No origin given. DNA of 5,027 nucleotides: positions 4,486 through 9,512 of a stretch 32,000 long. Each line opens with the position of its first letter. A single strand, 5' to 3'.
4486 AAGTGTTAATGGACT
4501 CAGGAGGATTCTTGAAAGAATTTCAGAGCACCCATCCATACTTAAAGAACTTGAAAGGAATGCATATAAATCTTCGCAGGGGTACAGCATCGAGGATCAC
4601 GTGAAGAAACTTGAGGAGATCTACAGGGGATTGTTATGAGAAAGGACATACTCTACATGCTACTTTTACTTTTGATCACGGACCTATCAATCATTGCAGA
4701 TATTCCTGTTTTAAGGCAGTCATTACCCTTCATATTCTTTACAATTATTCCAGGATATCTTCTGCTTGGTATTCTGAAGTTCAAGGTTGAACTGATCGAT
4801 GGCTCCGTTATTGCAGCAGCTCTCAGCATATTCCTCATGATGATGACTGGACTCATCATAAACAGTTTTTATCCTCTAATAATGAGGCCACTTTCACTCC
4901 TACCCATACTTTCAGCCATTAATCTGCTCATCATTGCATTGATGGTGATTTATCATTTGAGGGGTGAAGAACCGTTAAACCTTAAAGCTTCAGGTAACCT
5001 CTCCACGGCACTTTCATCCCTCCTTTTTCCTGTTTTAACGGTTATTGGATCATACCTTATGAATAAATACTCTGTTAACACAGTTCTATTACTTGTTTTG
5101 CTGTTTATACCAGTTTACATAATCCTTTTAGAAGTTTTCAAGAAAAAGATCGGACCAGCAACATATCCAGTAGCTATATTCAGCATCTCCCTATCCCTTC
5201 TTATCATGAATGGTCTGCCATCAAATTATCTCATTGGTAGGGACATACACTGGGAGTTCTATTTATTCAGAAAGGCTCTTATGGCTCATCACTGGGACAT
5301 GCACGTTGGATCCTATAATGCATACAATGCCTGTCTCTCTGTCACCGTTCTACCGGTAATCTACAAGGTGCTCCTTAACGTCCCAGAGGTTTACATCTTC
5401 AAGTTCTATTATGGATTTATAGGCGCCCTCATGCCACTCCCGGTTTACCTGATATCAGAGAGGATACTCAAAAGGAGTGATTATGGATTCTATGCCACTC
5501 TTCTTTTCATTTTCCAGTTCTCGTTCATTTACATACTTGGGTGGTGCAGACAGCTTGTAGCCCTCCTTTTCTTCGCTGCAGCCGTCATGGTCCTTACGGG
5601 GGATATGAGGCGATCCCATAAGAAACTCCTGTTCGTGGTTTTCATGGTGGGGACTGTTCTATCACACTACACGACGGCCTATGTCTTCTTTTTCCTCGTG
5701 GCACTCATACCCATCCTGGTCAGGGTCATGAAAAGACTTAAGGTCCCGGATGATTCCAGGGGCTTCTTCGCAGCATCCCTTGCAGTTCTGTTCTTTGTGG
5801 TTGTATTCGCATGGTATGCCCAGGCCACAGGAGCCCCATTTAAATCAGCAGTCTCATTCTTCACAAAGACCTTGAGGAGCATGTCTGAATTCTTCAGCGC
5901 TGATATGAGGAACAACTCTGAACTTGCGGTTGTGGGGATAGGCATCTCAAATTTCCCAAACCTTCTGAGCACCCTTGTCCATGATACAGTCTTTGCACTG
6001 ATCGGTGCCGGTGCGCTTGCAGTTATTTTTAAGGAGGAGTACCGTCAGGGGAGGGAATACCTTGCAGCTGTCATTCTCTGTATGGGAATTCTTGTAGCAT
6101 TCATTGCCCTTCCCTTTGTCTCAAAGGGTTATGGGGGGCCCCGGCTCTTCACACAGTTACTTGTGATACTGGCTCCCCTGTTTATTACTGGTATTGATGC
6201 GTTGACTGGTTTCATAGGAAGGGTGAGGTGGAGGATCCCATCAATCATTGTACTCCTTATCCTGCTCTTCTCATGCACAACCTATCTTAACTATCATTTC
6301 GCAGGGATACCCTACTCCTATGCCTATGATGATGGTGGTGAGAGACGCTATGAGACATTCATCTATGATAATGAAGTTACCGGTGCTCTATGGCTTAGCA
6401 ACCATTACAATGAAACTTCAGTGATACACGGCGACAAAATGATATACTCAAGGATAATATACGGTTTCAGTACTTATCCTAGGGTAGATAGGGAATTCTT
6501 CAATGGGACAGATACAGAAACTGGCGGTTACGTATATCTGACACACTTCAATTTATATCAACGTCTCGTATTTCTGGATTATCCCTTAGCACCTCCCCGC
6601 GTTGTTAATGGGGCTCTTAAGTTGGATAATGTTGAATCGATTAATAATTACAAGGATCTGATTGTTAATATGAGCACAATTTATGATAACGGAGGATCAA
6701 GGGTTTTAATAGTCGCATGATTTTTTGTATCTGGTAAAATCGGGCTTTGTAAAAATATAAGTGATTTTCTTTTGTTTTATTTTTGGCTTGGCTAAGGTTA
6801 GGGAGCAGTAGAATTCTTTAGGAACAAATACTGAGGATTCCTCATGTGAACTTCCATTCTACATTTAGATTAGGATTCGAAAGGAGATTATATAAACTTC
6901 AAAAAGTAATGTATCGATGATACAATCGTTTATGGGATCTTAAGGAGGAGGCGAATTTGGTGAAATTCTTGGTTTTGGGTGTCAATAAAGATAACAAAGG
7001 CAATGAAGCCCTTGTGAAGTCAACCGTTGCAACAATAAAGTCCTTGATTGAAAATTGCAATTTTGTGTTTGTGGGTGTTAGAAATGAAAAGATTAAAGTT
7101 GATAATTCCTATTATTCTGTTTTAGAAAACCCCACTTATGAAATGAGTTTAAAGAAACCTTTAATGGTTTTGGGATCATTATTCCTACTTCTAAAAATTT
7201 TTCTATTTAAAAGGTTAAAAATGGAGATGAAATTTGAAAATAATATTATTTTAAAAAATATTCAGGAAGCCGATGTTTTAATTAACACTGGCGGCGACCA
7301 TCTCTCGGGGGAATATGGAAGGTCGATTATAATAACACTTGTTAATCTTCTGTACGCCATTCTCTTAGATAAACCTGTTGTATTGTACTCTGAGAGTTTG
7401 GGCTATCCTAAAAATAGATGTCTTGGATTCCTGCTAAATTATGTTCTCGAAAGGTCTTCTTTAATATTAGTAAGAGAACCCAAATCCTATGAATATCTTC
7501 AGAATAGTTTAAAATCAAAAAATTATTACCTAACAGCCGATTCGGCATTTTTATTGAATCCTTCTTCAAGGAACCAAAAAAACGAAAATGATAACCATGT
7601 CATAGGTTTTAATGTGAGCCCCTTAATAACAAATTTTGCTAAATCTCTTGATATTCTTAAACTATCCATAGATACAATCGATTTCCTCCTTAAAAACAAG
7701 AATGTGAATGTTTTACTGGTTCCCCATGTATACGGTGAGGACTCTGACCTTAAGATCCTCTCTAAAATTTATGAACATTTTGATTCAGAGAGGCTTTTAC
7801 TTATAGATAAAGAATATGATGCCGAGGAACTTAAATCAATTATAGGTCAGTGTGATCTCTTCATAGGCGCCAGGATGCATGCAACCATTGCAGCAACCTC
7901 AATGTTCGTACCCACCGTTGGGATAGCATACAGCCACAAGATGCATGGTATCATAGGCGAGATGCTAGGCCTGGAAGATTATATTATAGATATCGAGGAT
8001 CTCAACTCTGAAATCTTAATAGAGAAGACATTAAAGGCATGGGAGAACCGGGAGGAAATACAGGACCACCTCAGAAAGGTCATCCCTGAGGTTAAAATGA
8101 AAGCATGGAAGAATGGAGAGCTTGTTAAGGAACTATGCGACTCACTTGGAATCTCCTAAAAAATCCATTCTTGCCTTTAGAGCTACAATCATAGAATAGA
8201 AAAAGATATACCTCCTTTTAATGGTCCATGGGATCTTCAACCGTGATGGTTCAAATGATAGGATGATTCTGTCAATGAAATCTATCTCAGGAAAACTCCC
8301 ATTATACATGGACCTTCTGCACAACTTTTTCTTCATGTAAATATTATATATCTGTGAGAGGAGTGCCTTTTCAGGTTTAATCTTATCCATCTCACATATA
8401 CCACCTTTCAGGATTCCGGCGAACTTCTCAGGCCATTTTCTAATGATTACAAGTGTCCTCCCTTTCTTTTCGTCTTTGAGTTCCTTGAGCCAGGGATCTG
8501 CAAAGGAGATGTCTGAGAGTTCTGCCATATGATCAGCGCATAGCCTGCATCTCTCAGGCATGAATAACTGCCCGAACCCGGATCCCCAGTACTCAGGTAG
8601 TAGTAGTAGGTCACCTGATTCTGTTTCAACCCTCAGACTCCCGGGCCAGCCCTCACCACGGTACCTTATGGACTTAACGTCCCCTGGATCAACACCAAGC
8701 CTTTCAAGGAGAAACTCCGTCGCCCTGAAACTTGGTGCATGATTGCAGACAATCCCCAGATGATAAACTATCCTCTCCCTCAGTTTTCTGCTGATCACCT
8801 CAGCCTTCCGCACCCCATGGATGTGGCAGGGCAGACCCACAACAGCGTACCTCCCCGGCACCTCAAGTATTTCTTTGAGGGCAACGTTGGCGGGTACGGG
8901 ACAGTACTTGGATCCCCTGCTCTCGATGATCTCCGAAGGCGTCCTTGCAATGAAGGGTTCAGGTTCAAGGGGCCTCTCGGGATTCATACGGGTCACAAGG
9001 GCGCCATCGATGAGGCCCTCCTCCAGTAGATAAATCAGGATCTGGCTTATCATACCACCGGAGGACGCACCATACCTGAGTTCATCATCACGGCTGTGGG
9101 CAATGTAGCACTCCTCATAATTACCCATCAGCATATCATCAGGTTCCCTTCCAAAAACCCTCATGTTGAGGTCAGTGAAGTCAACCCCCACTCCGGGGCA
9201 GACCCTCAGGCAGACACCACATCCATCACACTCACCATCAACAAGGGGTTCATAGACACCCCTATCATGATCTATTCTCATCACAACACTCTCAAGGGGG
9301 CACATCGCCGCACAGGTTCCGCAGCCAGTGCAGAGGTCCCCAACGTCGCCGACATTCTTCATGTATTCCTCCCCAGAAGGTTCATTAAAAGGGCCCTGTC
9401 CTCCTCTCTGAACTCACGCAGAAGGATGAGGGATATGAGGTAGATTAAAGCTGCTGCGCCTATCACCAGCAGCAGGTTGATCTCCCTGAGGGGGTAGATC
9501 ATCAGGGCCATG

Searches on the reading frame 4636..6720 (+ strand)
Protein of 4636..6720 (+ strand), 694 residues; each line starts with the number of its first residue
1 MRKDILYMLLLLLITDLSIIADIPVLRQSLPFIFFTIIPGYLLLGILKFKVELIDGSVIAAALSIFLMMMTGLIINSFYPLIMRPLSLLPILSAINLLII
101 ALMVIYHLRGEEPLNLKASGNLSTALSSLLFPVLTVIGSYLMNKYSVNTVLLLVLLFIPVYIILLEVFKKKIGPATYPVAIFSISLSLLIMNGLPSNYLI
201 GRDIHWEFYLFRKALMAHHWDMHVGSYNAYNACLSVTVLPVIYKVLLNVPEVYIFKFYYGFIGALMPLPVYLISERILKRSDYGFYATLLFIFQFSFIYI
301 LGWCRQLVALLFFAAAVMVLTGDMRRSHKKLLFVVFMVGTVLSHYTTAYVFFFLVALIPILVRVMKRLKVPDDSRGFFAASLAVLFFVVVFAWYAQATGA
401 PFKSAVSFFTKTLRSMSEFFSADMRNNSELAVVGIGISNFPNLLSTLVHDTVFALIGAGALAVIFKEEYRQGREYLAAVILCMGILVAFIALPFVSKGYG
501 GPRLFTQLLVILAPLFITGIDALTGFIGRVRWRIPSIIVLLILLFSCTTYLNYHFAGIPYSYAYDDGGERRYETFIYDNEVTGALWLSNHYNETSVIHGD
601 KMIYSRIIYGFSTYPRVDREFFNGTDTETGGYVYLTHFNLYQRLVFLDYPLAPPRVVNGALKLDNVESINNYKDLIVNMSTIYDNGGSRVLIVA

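Call 54: search_protein_families(library=pfam, proteins=[window:4636-6720:+], max_evalue=0.001)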
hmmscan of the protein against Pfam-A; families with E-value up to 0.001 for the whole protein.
window:4636-6720:+ (694 aa): 2 families
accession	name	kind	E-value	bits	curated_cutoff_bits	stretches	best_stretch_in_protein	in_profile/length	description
PF09971.14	DUF2206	-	3.1e-126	421.6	35.6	1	329-691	1-368/368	Predicted membrane protein (DUF2206)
PF20176.3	DUF6541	-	9.9e-07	27.8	29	1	299-595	239-538/646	Family of unknown function (DUF6541)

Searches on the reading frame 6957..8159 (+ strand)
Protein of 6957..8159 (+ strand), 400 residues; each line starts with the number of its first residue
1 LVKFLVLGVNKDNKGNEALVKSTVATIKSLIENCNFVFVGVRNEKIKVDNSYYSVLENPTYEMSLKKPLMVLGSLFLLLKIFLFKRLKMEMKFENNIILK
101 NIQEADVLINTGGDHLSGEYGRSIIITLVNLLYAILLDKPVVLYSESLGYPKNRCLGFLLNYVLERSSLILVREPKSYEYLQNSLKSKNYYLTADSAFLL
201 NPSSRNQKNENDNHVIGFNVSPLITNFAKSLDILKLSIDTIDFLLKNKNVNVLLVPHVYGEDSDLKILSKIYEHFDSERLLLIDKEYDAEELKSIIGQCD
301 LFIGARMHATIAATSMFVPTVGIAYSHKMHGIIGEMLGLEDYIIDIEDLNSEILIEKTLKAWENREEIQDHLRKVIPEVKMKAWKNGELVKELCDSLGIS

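Call 54: search_protein_families(library=pfam, proteins=[window:6957-8159:+], max_evalue=0.001)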
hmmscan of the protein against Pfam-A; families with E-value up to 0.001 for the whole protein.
window:6957-8159:+ (400 aa): 1 family
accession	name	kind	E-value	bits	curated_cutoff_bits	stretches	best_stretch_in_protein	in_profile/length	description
PF04230.19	PS_pyruv_trans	-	1.2e-43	150.5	25.3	1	13-327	1-280/280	Polysaccharide pyruvyl transferase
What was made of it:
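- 6957..8159 (+): Polysaccharide pyruvyl transferase, convergent with the FrhB-like gene. Pfam PS_pyruv_trans 150.5 bits (call 54).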

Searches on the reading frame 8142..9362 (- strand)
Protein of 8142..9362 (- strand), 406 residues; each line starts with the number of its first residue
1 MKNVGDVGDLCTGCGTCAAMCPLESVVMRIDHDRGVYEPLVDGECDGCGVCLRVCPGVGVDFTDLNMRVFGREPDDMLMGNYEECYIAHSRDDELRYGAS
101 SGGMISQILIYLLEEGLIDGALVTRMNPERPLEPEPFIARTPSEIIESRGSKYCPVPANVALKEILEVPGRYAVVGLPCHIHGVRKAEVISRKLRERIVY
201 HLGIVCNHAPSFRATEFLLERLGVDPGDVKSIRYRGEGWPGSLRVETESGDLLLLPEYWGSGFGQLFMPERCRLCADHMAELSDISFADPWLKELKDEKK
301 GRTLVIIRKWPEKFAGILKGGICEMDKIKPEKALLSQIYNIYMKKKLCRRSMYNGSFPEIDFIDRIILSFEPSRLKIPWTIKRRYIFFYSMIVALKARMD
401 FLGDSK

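Call 3: search_protein_families(library=pfam, proteins=[window:8142-9362:-], max_evalue=0.01)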
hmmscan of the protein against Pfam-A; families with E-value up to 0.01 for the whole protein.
window:8142-9362:- (406 aa): 12 families
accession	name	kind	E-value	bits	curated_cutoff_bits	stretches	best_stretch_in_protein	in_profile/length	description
PF04432.18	FrhB_FdhB_C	-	7.7e-30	104.2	23.3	1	171-329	3-148/150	Coenzyme F420 hydrogenase/dehydrogenase, beta subunit C terminus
PF04422.18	FrhB_FdhB_N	-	2.7e-26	91.9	22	1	85-163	1-78/78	Coenzyme F420 hydrogenase/dehydrogenase, beta subunit N-term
PF13237.11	Fer4_10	-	1e-06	29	25.5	1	8-56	6-53/53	4Fe-4S dicluster domain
PF13187.11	Fer4_9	-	3.4e-06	27.4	27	1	11-56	2-48/52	4Fe-4S dicluster domain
PF14697.11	Fer4_21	-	5.5e-06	26.9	35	1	9-56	6-52/59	4Fe-4S dicluster domain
PF12838.12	Fer4_7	-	5.7e-06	27.2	27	1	11-56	2-49/52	4Fe-4S dicluster domain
PF25160.1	LdpA_Fe-S-bd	-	0.00013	22.1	27.6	1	6-27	23-44/49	LdpA Fe-S cluster-binding domain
PF00037.32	Fer4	-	0.00034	20.7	21.1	1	9-22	6-19/24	4Fe-4S binding domain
PF12837.12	Fer4_6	-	0.00041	20.6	25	0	9-22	7-20/24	4Fe-4S binding domain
PF12797.12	Fer4_2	-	0.00042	20.5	24.5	0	9-22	8-21/22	4Fe-4S binding domain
PF12800.12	Fer4_4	-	0.0006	20.4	24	0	44-56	3-15/17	4Fe-4S binding domain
PF13183.11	Fer4_8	-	0.0018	19.2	27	0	10-23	4-17/68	4Fe-4S dicluster domain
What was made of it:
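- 8142..9362 (-): FrhB/FdhB-like Fe-S flavoprotein, last gene on this strand. Pfam FrhB_FdhB_N and _C plus a 4Fe-4S dicluster domain (call 3).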

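Call 4: search_protein_families(library=ncbifam, proteins=[window:8142-9362:-], max_evalue=0.01)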
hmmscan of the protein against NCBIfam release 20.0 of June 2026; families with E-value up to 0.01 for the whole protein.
window:8142-9362:- (406 aa): 31 families (the best 25 are shown)
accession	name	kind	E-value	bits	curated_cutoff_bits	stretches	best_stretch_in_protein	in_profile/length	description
NF006807.0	PRK09325.1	subfamily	3.6e-32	111.6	269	1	77-287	2-209/283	coenzyme F420-reducing hydrogenase subunit beta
TIGR03289.1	frhB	equivalog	4.7e-29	101.3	331.5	1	79-343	1-258/275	coenzyme F420 hydrogenase subunit beta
NF006808.0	PRK09326.1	equivalog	6.4e-19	68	444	1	9-288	12-269/341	F420H2 dehydrogenase subunit F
NF040616.1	F420_dehyd_FpoF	exception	4.2e-18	65.4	475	1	9-229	11-217/337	F420H2 dehydrogenase subunit FpoF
NF004541.0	PRK05888.2-2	equivalog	1.1e-06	28.6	217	1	8-70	60-121/168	NADH-quinone oxidoreductase subunit NuoI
NF038196.1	ferrodoxin_EFR1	subfamily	2e-06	28.1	75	1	7-60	182-229/242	EFR1 family ferrodoxin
NF009053.0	PRK12387.1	subfamily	2.5e-06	27.4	204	1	9-63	38-93/180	formate hydrogenlyase complex iron-sulfur subunit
NF006076.0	PRK08222.1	equivalog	4.1e-05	23.5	270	1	10-64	39-94/181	hydrogenase 4 subunit H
NF005503.0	PRK07118.1-2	equivalog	4.5e-05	22.9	252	1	11-70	140-194/292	RnfABCDGE type electron transport complex subunit B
TIGR01944.1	rnfB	subfamily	7.4e-05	22.4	68.7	1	9-61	113-161/190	RnfABCDGE type electron transport complex subunit B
TIGR02163.1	napH_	subfamily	9e-05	22.1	213.05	1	9-62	201-253/255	NapH/MauN family ferredoxin-type protein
NF007204.0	PRK09625.1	equivalog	0.00016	21.7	125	1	9-57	59-103/133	pyruvate flavodoxin oxidoreductase subunit delta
TIGR02700.1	flavo_MJ0208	hypoth_equivalog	0.0002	20.7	251.35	1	11-69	150-204/234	dihydromethanopterin reductase (acceptor)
TIGR03294.1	FrhG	equivalog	0.00044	20.1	245.5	1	9-57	174-217/228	coenzyme F420 hydrogenase subunit gamma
TIGR02179.1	PorD_KorD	subfamily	0.00047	20.2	60.05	0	11-57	27-69/78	2-oxoacid:acceptor oxidoreductase, delta subunit, pyruvate/2-ketoisovalerate family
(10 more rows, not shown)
